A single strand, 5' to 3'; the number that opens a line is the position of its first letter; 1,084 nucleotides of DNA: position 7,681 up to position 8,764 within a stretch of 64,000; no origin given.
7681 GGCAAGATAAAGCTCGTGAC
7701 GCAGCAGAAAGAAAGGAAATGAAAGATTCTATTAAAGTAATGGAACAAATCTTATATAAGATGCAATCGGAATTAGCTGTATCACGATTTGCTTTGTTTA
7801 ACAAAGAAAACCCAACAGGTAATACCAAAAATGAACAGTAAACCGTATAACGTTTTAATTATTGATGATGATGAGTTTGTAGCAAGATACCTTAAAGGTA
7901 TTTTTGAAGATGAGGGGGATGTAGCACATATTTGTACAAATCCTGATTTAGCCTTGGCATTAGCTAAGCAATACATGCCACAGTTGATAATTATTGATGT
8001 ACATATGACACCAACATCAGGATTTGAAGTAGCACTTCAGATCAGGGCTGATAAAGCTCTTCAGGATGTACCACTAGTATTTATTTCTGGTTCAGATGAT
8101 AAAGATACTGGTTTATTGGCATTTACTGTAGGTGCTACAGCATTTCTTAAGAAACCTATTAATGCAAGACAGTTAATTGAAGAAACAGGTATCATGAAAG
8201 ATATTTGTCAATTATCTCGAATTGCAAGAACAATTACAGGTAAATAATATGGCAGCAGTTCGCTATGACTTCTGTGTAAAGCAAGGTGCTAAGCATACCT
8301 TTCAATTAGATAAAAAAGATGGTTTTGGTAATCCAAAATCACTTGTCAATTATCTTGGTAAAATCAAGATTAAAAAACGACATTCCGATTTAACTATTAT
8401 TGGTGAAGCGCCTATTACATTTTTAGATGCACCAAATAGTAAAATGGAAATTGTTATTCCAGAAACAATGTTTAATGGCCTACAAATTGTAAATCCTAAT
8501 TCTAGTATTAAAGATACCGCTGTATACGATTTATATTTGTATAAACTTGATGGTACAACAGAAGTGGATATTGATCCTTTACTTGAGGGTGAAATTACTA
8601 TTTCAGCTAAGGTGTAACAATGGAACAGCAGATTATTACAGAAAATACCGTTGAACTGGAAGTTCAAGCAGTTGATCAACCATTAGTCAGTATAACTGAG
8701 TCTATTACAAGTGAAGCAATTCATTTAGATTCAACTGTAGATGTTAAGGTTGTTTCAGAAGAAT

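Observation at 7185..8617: Accessory islet between lysis cassette and structural genes encoding a stand-alone CheY-like receiver domain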

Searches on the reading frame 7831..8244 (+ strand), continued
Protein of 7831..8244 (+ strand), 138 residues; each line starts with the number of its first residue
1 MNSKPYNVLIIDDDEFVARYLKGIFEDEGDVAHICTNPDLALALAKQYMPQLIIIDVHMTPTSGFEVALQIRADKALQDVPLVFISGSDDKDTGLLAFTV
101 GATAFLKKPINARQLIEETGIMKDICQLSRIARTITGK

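Call 82: search_protein_families(library=pfam, proteins=[P0153, P0085, P0126, P0145, P0101, P0028, P0054, P0036], max_evalue=0.0001)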
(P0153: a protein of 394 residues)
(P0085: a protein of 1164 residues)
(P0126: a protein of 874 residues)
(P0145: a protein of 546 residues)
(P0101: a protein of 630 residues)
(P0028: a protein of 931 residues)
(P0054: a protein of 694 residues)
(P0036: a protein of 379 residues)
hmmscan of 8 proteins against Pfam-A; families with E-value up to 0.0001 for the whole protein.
P0153 (394 aa): 2 families
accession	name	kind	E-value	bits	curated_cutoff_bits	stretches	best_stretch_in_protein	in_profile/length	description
PF00072.30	Response_reg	-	6.1e-41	139.5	30.2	2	269-380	1-110/111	Response regulator receiver domain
PF01627.28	Hpt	-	1.5e-10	41.6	24.6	1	22-112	1-77/84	Hpt domain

P0085 (1164 aa): 11 families
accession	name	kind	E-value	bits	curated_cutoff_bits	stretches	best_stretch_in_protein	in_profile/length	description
PF00072.30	Response_reg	-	6.8e-54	181.2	30.2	2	81-192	1-110/111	Response regulator receiver domain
PF08447.18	PAS_3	-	8.2e-37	125.8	25.6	2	491-578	2-89/89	PAS fold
PF00989.32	PAS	-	4.3e-35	120.6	22.6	3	217-321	2-107/113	PAS fold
PF02518.31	HATPase_c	-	2.7e-29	102.3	26.4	1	899-1009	2-110/111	Histidine kinase-, DNA gyrase B-, and HSP90-like ATPase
PF13426.13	PAS_9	-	3.7e-29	101.5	27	2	227-329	3-103/103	PAS domain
PF08448.16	PAS_4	-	3.4e-23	82.4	23.1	2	348-457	1-109/110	PAS fold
PF00512.31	HisKA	-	6.1e-22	77.9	26.9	1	787-852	1-66/66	His Kinase A (phospho-acceptor) domain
PF13185.12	GAF_2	-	4.7e-13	49.9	28.6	1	612-758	2-135/136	GAF domain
PF13188.13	PAS_8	-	2.3e-07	30.9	21.8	0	344-376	3-35/65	PAS domain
PF13596.12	PAS_10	-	6e-06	27.3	22.1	1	344-454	1-106/106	PAS domain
PF01590.32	GAF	-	6.2e-06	27.2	22.4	0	665-750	35-125/133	GAF domain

P0126 (874 aa): 4 families
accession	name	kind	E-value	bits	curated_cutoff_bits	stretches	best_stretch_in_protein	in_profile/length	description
PF00072.30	Response_reg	-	4.9e-67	223.5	30.2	3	755-868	1-111/111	Response regulator receiver domain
PF02518.31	HATPase_c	-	2.3e-30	105.7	26.4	1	497-609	1-110/111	Histidine kinase-, DNA gyrase B-, and HSP90-like ATPase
PF00512.31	HisKA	-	4.6e-21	75.1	26.9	1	385-450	1-66/66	His Kinase A (phospho-acceptor) domain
PF01627.28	Hpt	-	5.7e-06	26.9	24.6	1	8-91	9-83/84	Hpt domain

P0145 (546 aa): 2 families
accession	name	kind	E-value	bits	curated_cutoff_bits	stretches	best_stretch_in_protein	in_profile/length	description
PF00072.30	Response_reg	-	4.2e-42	143.3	30.2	2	302-413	1-110/111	Response regulator receiver domain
PF01627.28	Hpt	-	1.7e-08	35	24.6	1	17-109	2-83/84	Hpt domain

P0101 (630 aa): 2 families
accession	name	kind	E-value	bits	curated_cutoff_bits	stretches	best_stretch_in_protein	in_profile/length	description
PF00072.30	Response_reg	-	2.8e-65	217.9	30.2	3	125-236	1-110/111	Response regulator receiver domain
PF02518.31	HATPase_c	-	1.9e-17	64.1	26.4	1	512-621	2-109/111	Histidine kinase-, DNA gyrase B-, and HSP90-like ATPase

P0028 (931 aa): 8 families
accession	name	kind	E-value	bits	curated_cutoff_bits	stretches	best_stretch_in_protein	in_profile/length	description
PF00072.30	Response_reg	-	2e-65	218.3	30.2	3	266-377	1-110/111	Response regulator receiver domain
PF02518.31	HATPase_c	-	2e-27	96.3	26.4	1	674-783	2-110/111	Histidine kinase-, DNA gyrase B-, and HSP90-like ATPase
PF00512.31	HisKA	-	2.8e-20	72.6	26.9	1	549-617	1-66/66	His Kinase A (phospho-acceptor) domain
PF08447.18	PAS_3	-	4.1e-15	56.2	25.6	1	424-506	2-86/89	PAS fold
PF00989.32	PAS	-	2.4e-14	53.7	22.6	1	402-506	2-107/113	PAS fold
PF13426.13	PAS_9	-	2.7e-13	50.5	27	1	416-514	6-103/103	PAS domain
PF01627.28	Hpt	-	2.5e-08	34.5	24.6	1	25-108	9-81/84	Hpt domain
PF08448.16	PAS_4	-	3.1e-08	34.3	23.1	1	415-516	9-109/110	PAS fold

P0054 (694 aa): 4 families
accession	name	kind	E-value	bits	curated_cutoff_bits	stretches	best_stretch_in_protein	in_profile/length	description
PF00072.30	Response_reg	-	2.3e-73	243.9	30.2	3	397-509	1-111/111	Response regulator receiver domain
PF00990.26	GGDEF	-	5.6e-45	153.4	23.8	1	524-680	3-161/161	Diguanylate cyclase, GGDEF domain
PF01627.28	Hpt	-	3.1e-09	37.4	24.6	1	150-237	3-82/84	Hpt domain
PF23198.2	PDE8A_N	-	8.2e-05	23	29.6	0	394-476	9-93/147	PDE8A-like, N-terminal domain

P0036 (379 aa): 2 families
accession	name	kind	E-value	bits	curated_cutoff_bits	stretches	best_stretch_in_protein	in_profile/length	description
PF00072.30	Response_reg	-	1.2e-49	167.5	30.2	2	9-118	2-110/111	Response regulator receiver domain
PF13188.13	PAS_8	-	4.8e-05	23.5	21.8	0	278-332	2-55/65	PAS domain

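Call 83: find_related_loci(query=A5, collection=genome_contigs, flank=4000)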
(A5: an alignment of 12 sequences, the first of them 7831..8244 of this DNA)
Query A5 (138 aa) in genome_contigs; peptide patterns used: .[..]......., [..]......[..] (x = any residue, [..] = any of these).
79 stretches matched a pattern; 54 encode a relative of the query (tblastn E <= 1e-3); 54 distinct loci.
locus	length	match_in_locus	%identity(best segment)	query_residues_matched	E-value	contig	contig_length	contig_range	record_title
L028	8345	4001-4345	36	1-115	2e-20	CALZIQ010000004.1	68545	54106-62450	MAG: uncultured Chromatiaceae bacterium isolate FO_M_Gamma_048.3 genome assembly, contig: NODE_7_length_68545_cov_3.6131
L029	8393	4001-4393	33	1-131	6e-19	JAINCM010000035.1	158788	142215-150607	MAG: Chloroflexus sp. isolate BIN1 5509, whole genome shotgun sequence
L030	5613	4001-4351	34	3-118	9e-15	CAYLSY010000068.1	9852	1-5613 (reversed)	MAG TPA_asm: uncultured Hyphomicrobiales bacterium isolate SRP167436_co1_339 genome assembly, contig: NODE_11516_length_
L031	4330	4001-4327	35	6-117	3e-14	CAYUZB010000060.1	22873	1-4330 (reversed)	MAG TPA_asm: uncultured Granulosicoccaceae bacterium isolate SRP114822_co2_94 genome assembly, contig: NODE_1883_length_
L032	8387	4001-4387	31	6-130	3e-14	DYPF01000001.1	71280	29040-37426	MAG TPA_asm: Chloroherpeton thalassium isolate SulCav_GS09_5_32_15 SulCav_GS09_5_312_length_71280_cov_8_598077, whole ge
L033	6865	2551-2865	33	6-109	4e-14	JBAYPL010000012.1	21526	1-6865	MAG: Candidatus Kapaibacterium sp. isolate SO_2016_LW2_137 scaffold04419_LW138R_2016, whole genome shotgun sequence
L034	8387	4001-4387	31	6-130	7e-14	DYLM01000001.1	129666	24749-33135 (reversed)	MAG TPA_asm: Chloroherpeton thalassium isolate SulCav_AS07-7_33_25 SulCav_AS07_7_62_length_129666_cov_14_236724, whole g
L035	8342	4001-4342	32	6-118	2e-13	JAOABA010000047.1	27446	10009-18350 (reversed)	MAG: Candidatus Kapaibacterium sp. isolate SKW166 k141_1524985, whole genome shotgun sequence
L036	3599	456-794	32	1-112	2e-13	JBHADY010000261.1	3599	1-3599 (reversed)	MAG: Ignavibacteriota bacterium isolate Meta-D_MAG_47 Meta-D__419505, whole genome shotgun sequence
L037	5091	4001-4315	30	6-109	3e-13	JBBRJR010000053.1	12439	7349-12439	MAG: Candidatus Kapaibacterium sp. isolate Co_metawrap_2877 Cmw_2877_k141_29040664_length_12439_cov_9.9971, whole genome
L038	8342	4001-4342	31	6-118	4e-13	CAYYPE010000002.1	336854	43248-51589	MAG TPA_asm: uncultured Hyphomicrobiales bacterium isolate binchicken_co58_170 genome assembly, contig: NODE_13_length_3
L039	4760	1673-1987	30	6-109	5e-13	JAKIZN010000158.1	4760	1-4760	MAG: Bacteroidetes bacterium isolate UR.bin11 UR_contig_62713, whole genome shotgun sequence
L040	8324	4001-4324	31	2-109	2e-12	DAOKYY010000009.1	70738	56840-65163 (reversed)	MAG TPA_asm: Aggregatilineaceae bacterium isolate AMR_MDS_0036 NODE_245_length_70738_cov_16.349943, whole genome shotgun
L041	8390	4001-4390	26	6-134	3e-12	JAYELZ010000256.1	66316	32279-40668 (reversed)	MAG: Chloroflexota bacterium isolate MAG094 MAG094_256, whole genome shotgun sequence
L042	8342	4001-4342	29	6-118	8e-12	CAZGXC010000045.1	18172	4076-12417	MAG TPA_asm: uncultured Hyphomicrobiales bacterium isolate SRP192927_co1_1122 genome assembly, contig: NODE_6322_length_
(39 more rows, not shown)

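Call 91: search_protein_families(library=padloc, proteins=[window:7831-8244:+], max_evalue=0.01)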
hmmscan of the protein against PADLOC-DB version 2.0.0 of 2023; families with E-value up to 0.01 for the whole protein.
window:7831-8244:+ (138 aa): 1 family
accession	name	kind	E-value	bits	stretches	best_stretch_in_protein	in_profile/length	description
PDLC04055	PD-T4-6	-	0.00063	16.6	1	2-117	362-477/496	-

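Call 93: search_dna_similar(query=L012:5992-6438:+, collection=phages, mode=protein, max_rows=25, max_evalue=1e-8)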
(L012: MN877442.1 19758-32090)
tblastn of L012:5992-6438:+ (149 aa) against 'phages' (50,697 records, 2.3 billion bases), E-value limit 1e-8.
Records with a match: 37; places in all: 37; records where one place covers at least 80% of the query: 15.
Best place of each record, by identity: >=99% 2; <60% 35.
By first word of the organism name: Bacteriophage 11; Listeria 9; Alteromonas 6; Staphylococcus 5; Enterococcus 2; Acinetobacter 2; Bacillus 1; Pseudomonas 1.
By host as written in the record: - 13; Listeria monocytogenes 9; Staphylococcus aureus 5; Alteromonas macleodii ATCC 27126 3; Alteromonas sp. 2; Enterococcus faecalis 2; Alteromonas mediterranea PT15 1; Bacillus thuringiensis strain YM-03 1; and 1 more.
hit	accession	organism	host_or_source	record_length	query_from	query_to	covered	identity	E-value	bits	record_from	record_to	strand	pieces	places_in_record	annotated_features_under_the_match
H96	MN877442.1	Alteromonas phage vB_AmeM_PT11-V22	Alteromonas sp.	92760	1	149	100%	100.0%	5e-94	302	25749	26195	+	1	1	hybrid sensor histidine kinase - response regulator | hypothetical protein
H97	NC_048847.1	Alteromonas phage vB_AmeM_PT11-V22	Alteromonas sp.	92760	1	149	100%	100.0%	5e-94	302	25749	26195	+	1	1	hybrid sensor histidine kinase - response regulator | hypothetical protein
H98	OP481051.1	Alteromonas phage vB_AemP_PT15-A5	Alteromonas mediterranea PT15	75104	1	134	90%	45.5%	1e-30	120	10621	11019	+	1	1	CheY-like protein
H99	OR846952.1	Listeria phage LM 4-11-1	Listeria monocytogenes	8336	2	117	78%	35.3%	2e-11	66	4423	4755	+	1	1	record has no annotation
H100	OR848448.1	Listeria phage LM 4-14-1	Listeria monocytogenes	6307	2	117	78%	35.3%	2e-11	66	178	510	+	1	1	record has no annotation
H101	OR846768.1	Listeria phage LM 4-11-1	Listeria monocytogenes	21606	2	117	78%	35.3%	2e-11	66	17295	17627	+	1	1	record has no annotation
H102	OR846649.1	Enterococcus phage Efs 1-1-1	Enterococcus faecalis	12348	2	117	78%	35.3%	2e-9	61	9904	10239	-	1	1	record has no annotation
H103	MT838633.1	Bacteriophage sp.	human fecal samples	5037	4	124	81%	33.9%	8e-10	61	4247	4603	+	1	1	record has no annotation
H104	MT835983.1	Bacteriophage sp.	human fecal samples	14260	2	142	95%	28.7%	4e-11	65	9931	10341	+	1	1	record has no annotation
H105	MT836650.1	Bacteriophage sp.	human fecal samples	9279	2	140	93%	29.1%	5e-12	67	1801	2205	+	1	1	record has no annotation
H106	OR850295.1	Staphylococcus phage SA 1298 Kay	Staphylococcus aureus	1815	2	139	93%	29.0%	3e-9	60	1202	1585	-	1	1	record has no annotation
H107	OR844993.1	Staphylococcus phage SA 1306 Kay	Staphylococcus aureus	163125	2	139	93%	29.0%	3e-9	60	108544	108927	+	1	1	record has no annotation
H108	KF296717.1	Bacillus phage proCM3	Bacillus thuringiensis strain YM-03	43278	2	117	78%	34.5%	3e-9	60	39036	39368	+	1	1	DNA-binding response regulator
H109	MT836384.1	Bacteriophage sp.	human fecal samples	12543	2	142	95%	28.0%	5e-11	65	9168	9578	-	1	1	record has no annotation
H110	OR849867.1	Staphylococcus phage SA 1298 Kay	Staphylococcus aureus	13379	1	118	79%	32.5%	7e-9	59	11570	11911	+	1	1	record has no annotation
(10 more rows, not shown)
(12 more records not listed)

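Call 94: predict_structure(alignment_id=A7)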
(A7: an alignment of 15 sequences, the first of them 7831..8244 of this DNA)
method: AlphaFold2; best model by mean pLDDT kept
length: 138 residues; sequences in the alignment: 15
mean_pLDDT: 84.5   pTM: 0.75
mean pLDDT of the five models: 84.5, 80.1, 80.1, 76.3, 73.2
residues with pLDDT >= 90: 69; 70-90: 48; 50-70: 19; < 50: 2
segments of 3 or more residues with pLDDT < 50: none
pLDDT, mean of each block of 10 residues (from residue 1): 80 92 93 96 97 93 92 89 78 70 65 78 80 78
secondary structure, 60 per line:
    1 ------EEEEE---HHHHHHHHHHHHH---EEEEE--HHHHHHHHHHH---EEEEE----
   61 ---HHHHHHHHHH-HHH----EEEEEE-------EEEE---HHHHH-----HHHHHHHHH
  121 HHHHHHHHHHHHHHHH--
elements in order: E7-11 H15-27 E31-35 H38-48 E52-56 H64-73 E82-87 E95-98 H102-106 H112-136

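Call 96: get_annotated_region(hit=H98, flank=5000)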
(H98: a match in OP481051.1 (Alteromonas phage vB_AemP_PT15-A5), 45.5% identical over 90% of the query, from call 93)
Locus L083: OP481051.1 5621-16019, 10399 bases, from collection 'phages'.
description: Alteromonas phage vB_AemP_PT15-A5, complete genome.
organism: Alteromonas phage vB_AemP_PT15-A5 (NCBI taxid 2981567)
taxonomy: Viruses; Duplodnaviria; Heunggongvirae; Uroviricota; Caudoviricetes; Schitoviridae
host: Alteromonas mediterranea PT15; source: -; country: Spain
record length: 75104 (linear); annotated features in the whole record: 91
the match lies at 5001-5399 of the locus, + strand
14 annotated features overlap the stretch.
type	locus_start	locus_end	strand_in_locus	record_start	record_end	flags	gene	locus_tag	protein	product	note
CDS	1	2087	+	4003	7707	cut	-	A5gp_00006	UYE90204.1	tail-related protein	-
CDS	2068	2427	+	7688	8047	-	-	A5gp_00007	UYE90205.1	hypothetical protein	-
CDS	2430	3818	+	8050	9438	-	-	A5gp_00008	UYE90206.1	tail fiber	-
CDS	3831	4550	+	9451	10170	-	-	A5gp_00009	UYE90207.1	tail fiber chaperone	-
CDS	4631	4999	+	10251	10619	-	-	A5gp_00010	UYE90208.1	hypothetical protein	-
CDS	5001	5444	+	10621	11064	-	-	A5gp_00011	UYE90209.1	CheY-like protein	-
CDS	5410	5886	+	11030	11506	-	-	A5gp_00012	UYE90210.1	hypothetical protein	-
CDS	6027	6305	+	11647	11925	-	-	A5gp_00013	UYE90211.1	hypothetical protein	-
CDS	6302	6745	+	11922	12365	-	-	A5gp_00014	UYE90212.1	endolysin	-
CDS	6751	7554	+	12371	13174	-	-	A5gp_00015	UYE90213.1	hypothetical protein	-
CDS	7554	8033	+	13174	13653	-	-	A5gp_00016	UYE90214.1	hypothetical protein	-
CDS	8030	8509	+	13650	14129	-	-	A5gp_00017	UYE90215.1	hypothetical protein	-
CDS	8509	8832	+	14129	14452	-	-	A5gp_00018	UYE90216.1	hypothetical protein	-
CDS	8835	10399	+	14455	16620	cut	-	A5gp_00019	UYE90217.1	portal protein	-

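Call 98: fold_search(model_id=the predicted structure, library=pdb)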
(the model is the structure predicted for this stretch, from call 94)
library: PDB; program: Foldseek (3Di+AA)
matches with E <= 10: 1570; with E <= 0.001: 385
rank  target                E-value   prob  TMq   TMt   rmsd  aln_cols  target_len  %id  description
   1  9dvt_R                3.5e-07  1.00  0.59  0.35   9.3       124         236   20  Cryo-EM structure of RpaA bound to PkaiBC DNA and the CTD of the alpha subunit of RNAP from the cyanobacterium Synecho (released 2025-10-15)
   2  2wb4_A                3.5e-07  1.00  0.61  0.19  11.9       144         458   22  activated diguanylate cyclase PleD in complex with c-di-GMP (released 2010-04-21)
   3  3i5a                  3.7e-07  1.00  0.58  0.27  11.1       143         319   19  Crystal structure of full-length WpsR from Pseudomonas syringae (released 2009-08-18)
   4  2v0n_A                3.9e-07  1.00  0.60  0.19  11.9       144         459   22  ACTIVATED RESPONSE REGULATOR PLED IN COMPLEX WITH C-DIGMP AND GTP- ALPHA-S (released 2007-08-21)
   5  3bre_A                5.5e-07  1.00  0.59  0.26  12.1       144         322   22  Crystal Structure of P.aeruginosa PA3702 (released 2008-04-01)
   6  3bre_B                5.5e-07  1.00  0.60  0.26  12.7       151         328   17  Crystal Structure of P.aeruginosa PA3702 (released 2008-04-01)
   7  2wb4_B                6.7e-07  1.00  0.61  0.20  12.0       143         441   24  activated diguanylate cyclase PleD in complex with c-di-GMP (released 2010-04-21)
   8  9dvt_S                7.1e-07  1.00  0.60  0.37   9.6       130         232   18  Cryo-EM structure of RpaA bound to PkaiBC DNA and the CTD of the alpha subunit of RNAP from the cyanobacterium Synecho (released 2025-10-15)
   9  3cnb_A                1.2e-06  1.00  0.58  0.64   8.8       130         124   24  Crystal structure of signal receiver domain of DNA binding response regulator protein (merR) from Colwellia psychreryt (released 2008-04-08)
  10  1w25_A                1.4e-06  1.00  0.58  0.18   3.5        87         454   28  Response regulator PleD in complex with c-diGMP (released 2004-11-18)
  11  3gl9_B                1.4e-06  1.00  0.60  0.67   9.1       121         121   21  The structure of a histidine kinase-response regulator complex sheds light into two-component signaling and reveals a  (released 2009-10-27)
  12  9g85_D                1.6e-06  1.00  0.59  0.19  11.5       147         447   21  Structure of Response regulator PleD in complex with c-diGMP and ppGpp (released 2025-08-06)
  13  6tg7                  1.7e-06  1.00  0.62  0.66   9.3       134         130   21  Crystal structure of the CheY in presence of magnesium (released 2019-12-04)
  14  3cnb_C                1.7e-06  1.00  0.59  0.65   8.7       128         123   23  Crystal structure of signal receiver domain of DNA binding response regulator protein (merR) from Colwellia psychreryt (released 2008-04-08)
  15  1i3c_B                1.7e-06  1.00  0.57  0.56  10.2       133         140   22  RESPONSE REGULATOR FOR CYANOBACTERIAL PHYTOCHROME, RCP1 (released 2002-03-06)
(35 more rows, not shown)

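Call 100: get_annotated_region(hit=H19, flank=3000)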
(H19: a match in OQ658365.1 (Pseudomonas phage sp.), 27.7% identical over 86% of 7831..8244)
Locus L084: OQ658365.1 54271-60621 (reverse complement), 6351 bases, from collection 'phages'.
description: Pseudomonas phage sp., complete genome.
organism: Pseudomonas phage sp. (NCBI taxid 2729638)
taxonomy: Viruses
host: Pseudomonas aeruginosa PACL; source: sputum of Homo sapiens; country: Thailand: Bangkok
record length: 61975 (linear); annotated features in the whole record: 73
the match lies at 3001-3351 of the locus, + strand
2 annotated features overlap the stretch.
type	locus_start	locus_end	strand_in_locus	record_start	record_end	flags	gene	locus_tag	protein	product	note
CDS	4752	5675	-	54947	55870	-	-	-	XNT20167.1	transaldolase family protein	-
CDS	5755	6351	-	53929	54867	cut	-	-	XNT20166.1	tRNA dihydrouridine synthase A family protein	-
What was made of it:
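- Tried and rejected: OQ658365 carries transaldolase and tRNA-dihydrouridine-synthase genes beside the hit (call 100).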

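Call 104: find_related_loci(query=A10, collection=viral_contigs, flank=3000)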
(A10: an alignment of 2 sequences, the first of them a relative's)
Query A10 (149 aa) in viral_contigs; peptide patterns used: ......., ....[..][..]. (x = any residue, [..] = any of these).
78 stretches matched a pattern; 3 encode a relative of the query (tblastn E <= 1e-3); 3 distinct loci.
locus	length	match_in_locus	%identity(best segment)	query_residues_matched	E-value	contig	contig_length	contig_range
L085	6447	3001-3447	100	1-149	5e-99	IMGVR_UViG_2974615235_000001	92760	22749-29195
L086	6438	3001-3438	64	1-146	1e-62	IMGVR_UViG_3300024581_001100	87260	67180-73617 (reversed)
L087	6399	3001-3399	46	1-134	3e-35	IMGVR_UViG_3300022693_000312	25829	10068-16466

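Call 105: find_related_loci(query=A11, collection=viral_contigs, flank=3000)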
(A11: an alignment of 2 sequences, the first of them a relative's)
Query A11 (150 aa) in viral_contigs; peptide patterns used: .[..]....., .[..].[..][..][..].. (x = any residue, [..] = any of these).
131 stretches matched a pattern; 5 encode a relative of the query (tblastn E <= 1e-3); 5 distinct loci.
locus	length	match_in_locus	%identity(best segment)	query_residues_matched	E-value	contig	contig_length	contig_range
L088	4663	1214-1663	97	1-150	1e-98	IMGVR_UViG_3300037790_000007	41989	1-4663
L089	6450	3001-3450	96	1-150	1e-97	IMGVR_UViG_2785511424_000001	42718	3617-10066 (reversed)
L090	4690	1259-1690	76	1-144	8e-78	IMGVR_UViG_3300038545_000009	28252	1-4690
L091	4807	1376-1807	76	1-144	8e-78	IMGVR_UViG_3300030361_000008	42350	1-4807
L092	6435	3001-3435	48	1-142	6e-48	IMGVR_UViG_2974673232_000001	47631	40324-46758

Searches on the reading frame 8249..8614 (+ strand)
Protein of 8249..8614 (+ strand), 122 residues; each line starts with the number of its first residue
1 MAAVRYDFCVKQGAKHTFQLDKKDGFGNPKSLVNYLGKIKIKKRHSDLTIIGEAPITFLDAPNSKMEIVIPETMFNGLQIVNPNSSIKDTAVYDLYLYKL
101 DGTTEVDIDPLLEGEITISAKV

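Call 3: search_protein_families(library=pfam, proteins=[window:8249-8614:+], max_evalue=0.1)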
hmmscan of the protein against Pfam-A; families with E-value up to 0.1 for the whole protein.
window:8249-8614:+ (122 aa): 1 family
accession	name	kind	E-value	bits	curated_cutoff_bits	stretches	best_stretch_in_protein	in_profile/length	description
PF25613.1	DUF7941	-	0.0057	16.6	27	1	37-107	130-197/276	Family of unknown function (DUF7941)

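Call 4: search_protein_families(library=phrogs, proteins=[window:8249-8614:+], max_evalue=0.01)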
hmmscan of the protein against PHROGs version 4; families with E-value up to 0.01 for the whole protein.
window:8249-8614:+ (122 aa): 1 family
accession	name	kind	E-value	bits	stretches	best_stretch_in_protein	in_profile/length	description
phrog_1084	-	unknown function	4.2e-08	34.3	1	1-122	3-114/123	unknown function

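Call 15: search_protein_families(library=ncbifam, proteins=[window:8249-8614:+], max_evalue=0.01)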
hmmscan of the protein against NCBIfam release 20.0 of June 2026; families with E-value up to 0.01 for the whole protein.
window:8249-8614:+ (122 aa): 0 families

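Call 26: search_dna_similar(query=window:8249-8614:+, collection=phages, mode=protein, max_rows=40, max_evalue=0.001)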
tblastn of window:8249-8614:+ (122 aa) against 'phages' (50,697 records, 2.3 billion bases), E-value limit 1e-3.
No match.

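Call 91: search_protein_families(library=padloc, proteins=[window:8249-8614:+], max_evalue=0.01)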
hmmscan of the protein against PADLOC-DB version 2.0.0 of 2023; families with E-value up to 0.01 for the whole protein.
window:8249-8614:+ (122 aa): 0 families
